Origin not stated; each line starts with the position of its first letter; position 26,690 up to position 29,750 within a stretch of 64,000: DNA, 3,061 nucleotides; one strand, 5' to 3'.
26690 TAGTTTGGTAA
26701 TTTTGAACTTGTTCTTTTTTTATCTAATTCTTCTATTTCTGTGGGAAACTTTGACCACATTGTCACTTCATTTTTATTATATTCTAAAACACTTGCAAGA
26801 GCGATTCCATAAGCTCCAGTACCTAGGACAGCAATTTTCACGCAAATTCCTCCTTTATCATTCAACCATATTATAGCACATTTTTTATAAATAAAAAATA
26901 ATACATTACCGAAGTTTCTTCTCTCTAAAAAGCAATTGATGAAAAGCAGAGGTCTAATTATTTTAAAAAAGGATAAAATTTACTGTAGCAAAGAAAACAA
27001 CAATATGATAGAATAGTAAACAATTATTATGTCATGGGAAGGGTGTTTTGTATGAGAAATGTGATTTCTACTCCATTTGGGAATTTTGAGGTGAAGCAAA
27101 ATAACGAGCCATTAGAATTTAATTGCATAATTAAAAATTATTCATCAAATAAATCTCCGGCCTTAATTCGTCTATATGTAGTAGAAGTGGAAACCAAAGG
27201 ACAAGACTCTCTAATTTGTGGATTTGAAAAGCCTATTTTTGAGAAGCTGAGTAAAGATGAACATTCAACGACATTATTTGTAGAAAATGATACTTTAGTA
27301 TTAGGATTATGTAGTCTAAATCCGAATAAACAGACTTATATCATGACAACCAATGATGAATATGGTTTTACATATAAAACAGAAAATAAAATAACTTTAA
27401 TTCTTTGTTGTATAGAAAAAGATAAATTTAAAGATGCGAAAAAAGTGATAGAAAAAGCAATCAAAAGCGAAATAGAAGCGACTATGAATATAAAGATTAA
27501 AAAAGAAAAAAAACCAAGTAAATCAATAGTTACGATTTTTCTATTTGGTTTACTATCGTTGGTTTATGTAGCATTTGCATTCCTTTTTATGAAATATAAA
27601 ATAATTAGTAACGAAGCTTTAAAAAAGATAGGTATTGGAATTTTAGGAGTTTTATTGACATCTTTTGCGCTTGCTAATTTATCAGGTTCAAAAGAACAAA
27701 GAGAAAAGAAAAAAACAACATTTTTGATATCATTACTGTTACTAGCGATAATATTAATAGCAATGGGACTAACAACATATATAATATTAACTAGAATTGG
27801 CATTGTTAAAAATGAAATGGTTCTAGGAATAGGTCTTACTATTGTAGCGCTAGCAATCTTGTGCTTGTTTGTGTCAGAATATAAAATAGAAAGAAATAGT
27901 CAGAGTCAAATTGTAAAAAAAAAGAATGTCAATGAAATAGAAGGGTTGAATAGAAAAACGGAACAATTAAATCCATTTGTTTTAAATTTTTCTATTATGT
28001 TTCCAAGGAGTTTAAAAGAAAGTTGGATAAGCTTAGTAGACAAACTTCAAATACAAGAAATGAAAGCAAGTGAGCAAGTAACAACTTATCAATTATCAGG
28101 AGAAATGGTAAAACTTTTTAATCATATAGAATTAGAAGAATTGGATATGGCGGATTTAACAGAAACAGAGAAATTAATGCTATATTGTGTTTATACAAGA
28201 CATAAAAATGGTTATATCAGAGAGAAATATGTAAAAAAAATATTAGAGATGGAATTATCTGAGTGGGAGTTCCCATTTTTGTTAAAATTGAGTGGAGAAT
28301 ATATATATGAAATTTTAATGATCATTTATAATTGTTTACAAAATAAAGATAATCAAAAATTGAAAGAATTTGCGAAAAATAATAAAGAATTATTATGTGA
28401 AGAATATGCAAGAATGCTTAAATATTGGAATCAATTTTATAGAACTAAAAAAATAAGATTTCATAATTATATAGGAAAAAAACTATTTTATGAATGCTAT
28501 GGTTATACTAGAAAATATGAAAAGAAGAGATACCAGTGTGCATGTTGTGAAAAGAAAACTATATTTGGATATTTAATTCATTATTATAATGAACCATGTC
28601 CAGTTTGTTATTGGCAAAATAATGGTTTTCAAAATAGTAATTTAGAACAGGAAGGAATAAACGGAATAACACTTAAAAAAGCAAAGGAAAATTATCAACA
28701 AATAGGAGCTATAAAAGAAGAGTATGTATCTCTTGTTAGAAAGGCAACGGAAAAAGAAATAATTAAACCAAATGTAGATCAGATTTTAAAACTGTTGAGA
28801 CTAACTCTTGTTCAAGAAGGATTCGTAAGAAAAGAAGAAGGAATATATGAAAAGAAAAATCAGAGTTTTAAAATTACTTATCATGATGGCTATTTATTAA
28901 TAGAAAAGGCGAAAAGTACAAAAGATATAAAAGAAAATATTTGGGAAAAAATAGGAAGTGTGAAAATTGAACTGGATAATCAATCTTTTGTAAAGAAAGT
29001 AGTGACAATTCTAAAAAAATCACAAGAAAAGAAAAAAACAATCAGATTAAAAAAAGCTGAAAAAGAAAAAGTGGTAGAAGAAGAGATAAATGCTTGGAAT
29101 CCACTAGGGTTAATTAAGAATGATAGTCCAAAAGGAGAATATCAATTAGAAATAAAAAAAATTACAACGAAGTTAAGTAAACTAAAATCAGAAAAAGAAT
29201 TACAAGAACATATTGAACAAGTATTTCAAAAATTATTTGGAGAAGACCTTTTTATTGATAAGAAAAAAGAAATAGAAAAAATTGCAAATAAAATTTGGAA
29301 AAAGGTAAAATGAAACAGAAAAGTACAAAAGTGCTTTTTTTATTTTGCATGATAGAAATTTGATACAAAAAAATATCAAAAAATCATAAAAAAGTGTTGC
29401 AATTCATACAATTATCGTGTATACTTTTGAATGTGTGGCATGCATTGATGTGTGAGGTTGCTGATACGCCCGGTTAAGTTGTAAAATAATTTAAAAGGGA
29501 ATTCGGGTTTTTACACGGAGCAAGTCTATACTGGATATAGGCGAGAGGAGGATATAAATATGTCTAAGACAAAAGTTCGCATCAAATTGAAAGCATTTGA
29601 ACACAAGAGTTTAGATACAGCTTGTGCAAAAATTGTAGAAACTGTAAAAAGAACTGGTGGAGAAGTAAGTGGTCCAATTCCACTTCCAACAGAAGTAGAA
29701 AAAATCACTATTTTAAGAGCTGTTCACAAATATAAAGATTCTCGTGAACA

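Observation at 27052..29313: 759-aa mosaic membrane protein with CPCC-like zinc ribbon and DUF1871-like module in the slot usually occupied by the str operon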

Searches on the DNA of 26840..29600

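Call 99: search_rna_families(source=window, start=26840, end=29600, threshold=evalue, max_evalue=1)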
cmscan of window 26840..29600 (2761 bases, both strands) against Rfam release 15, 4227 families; matches with E-value up to 1: 1.
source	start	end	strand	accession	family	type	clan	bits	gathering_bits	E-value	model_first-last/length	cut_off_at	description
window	29437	29544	+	RF03136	S10-Clostridia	Cis-reg; leader;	-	32.2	35.1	0.00044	1-81/81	no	S10-Clostridia ribosomal protein leader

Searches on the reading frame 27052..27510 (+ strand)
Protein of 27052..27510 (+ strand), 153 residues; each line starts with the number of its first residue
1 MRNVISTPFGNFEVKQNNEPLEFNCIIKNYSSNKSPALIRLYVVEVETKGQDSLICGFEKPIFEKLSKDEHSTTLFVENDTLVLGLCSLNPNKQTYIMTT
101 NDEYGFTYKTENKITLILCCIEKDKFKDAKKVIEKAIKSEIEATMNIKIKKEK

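Call 8: search_protein_families(library=pfam, proteins=[window:27052-27510:+], max_evalue=10)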
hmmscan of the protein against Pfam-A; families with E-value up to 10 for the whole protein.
window:27052-27510:+ (153 aa): 0 families

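Call 47: search_protein_families(library=ncbifam, proteins=[window:27052-27510:+], max_evalue=0.1)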
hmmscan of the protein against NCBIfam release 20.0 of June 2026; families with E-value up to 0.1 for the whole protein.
window:27052-27510:+ (153 aa): 0 families

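Call 112: search_protein_families(library=phrogs, proteins=[window:27052-27510:+], max_evalue=0.01)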
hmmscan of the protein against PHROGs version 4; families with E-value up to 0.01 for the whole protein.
window:27052-27510:+ (153 aa): 0 families
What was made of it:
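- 27052..27426 (+): N-terminal all-beta domain (res 1-125; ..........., IRLYVxE and CCIEK motifs), followed by an amphipathic helix at 129-145. No Pfam, NCBIfam or PHROG hit (calls 8, 47, 112).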
